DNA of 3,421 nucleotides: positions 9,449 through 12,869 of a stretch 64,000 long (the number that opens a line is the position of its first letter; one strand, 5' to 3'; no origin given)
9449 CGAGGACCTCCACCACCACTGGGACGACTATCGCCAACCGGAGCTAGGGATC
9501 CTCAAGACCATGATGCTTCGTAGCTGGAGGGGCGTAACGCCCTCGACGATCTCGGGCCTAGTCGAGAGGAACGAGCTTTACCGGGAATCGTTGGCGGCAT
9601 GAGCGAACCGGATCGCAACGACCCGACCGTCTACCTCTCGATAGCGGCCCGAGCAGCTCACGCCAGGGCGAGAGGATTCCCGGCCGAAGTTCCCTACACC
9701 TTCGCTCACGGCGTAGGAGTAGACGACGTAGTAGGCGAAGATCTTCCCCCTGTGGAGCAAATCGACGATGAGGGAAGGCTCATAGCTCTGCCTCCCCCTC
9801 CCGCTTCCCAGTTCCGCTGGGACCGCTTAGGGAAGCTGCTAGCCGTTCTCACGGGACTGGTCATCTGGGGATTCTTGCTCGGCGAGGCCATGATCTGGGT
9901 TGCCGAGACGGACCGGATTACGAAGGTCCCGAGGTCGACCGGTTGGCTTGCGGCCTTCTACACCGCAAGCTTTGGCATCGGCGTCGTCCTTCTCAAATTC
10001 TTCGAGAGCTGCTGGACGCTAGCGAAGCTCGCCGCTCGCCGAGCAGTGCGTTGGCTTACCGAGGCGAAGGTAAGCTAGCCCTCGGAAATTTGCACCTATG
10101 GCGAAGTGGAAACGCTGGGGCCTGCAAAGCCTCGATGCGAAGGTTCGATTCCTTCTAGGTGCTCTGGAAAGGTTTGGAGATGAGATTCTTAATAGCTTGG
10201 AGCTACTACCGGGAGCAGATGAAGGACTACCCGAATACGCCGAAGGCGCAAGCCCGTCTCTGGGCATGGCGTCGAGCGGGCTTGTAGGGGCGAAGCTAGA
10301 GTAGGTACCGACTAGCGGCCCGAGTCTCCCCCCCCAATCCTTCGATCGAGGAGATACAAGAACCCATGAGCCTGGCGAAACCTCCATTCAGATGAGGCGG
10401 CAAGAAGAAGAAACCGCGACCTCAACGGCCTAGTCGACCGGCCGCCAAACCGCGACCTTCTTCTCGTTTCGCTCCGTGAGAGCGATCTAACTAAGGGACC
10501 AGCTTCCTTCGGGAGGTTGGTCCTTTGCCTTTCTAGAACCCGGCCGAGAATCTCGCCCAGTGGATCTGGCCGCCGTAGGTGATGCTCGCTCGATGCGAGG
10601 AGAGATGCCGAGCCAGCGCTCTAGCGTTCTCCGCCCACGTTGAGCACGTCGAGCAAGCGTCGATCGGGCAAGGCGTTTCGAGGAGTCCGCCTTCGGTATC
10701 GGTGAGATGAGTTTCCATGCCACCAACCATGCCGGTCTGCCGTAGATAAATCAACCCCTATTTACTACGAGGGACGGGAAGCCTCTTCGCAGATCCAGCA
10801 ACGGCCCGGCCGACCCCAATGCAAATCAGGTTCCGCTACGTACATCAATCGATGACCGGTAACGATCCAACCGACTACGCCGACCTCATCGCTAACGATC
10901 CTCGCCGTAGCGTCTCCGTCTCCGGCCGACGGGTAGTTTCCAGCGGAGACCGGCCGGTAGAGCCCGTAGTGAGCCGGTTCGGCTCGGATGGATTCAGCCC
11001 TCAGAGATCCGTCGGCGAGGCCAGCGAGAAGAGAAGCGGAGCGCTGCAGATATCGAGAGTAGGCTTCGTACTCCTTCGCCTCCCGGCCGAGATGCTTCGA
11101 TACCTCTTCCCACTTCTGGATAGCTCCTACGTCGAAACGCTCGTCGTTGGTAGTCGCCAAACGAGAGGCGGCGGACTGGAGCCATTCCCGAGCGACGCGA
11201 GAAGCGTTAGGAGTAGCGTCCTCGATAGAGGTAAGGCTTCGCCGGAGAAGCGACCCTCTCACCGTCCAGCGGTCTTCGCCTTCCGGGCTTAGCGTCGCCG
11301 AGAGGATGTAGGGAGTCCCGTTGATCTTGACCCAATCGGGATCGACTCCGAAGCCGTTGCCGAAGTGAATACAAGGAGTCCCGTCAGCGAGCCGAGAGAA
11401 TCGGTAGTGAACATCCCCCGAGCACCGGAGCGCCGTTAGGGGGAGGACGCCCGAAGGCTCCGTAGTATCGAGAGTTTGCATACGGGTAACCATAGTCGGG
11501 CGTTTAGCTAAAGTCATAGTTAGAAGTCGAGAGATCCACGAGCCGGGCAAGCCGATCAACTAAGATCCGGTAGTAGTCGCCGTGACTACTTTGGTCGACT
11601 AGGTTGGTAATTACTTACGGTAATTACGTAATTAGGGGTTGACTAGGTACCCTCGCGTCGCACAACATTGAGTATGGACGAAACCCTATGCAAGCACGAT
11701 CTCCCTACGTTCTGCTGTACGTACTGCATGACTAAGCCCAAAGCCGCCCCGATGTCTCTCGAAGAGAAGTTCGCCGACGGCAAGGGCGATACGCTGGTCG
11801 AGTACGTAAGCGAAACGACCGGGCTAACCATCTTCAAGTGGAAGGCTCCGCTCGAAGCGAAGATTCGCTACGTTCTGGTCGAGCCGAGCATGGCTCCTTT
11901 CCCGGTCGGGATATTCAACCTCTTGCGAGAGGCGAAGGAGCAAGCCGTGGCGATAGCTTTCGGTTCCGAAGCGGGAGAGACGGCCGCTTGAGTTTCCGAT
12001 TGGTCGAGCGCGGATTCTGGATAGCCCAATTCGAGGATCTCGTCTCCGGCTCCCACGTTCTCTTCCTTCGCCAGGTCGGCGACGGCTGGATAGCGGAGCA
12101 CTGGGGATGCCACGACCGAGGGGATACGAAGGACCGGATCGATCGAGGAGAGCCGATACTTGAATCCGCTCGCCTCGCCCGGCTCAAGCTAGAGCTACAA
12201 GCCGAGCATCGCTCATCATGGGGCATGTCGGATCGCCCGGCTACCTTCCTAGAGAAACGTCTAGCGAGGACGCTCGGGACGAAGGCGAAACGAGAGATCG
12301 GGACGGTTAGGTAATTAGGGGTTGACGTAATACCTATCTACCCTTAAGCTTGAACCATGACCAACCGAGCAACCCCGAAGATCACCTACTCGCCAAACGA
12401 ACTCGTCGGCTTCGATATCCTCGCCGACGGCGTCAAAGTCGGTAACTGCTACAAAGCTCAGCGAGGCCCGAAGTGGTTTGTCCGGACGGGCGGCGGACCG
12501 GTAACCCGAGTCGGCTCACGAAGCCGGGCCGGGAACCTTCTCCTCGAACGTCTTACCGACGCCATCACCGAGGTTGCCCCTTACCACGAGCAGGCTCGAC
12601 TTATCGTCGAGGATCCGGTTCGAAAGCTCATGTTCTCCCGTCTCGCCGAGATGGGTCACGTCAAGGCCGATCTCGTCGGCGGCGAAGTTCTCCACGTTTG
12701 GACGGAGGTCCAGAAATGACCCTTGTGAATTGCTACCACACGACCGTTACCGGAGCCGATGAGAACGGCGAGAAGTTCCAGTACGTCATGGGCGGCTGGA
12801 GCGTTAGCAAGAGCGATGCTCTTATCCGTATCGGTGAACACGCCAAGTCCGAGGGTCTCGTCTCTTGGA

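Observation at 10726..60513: Family of at least 18 near-identical extended promoters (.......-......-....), most driving leaderless mRNAs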

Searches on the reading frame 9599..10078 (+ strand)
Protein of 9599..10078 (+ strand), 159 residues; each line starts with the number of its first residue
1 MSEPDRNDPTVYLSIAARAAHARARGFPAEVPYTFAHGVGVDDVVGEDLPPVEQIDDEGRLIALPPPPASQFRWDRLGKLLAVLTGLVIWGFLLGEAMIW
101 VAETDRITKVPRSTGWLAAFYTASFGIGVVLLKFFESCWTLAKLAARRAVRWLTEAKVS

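Call 28: find_encoding_contigs(protein=window:9599-10078:+, flank=10000, max_places=1)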
Protein window:9599-10078:+ (159 aa): 9 contigs read that carry it; 1 place shown.
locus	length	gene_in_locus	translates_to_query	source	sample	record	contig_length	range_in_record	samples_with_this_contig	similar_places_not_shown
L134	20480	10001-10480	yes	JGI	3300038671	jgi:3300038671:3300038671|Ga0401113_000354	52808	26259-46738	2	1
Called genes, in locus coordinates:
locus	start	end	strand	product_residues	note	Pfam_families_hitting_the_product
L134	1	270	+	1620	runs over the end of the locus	-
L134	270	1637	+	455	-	-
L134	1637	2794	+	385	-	-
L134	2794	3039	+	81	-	-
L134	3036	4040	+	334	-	-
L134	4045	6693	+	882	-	-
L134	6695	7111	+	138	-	-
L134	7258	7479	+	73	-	-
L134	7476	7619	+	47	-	-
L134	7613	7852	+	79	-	-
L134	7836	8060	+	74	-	-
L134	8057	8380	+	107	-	-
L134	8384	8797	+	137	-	-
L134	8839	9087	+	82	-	-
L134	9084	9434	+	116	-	-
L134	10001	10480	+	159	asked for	-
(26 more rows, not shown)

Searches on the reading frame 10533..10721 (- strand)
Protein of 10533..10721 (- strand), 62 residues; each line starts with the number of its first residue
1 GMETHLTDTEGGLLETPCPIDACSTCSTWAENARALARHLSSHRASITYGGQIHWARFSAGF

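Call 43: search_protein_families(library=pfam, max_evalue=0.05, proteins=[window:10533-10721:-])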
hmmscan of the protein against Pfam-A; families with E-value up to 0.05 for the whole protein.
window:10533-10721:- (62 aa): 1 family
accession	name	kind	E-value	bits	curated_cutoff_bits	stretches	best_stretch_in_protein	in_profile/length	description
PF23107.1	Zf-C2H2_ZNF451_C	-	0.021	15.8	30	0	23-45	5-27/59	Two consecutive Zinc fingers C2H2 type, ZNF451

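Call 44: search_protein_families(library=phrogs, max_evalue=0.01, proteins=[window:10533-10721:-])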
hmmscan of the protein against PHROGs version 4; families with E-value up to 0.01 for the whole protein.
window:10533-10721:- (62 aa): 0 families

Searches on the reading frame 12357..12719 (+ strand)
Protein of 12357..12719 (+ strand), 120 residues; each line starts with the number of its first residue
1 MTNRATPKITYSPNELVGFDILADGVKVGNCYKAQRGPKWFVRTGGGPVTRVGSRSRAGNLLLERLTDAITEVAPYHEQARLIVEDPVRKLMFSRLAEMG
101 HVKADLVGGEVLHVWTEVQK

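Call 68: search_protein_families(library=pfam, max_evalue=1, proteins=[window:12357-12719:+])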
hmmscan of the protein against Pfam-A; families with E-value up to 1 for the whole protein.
window:12357-12719:+ (120 aa): 0 families
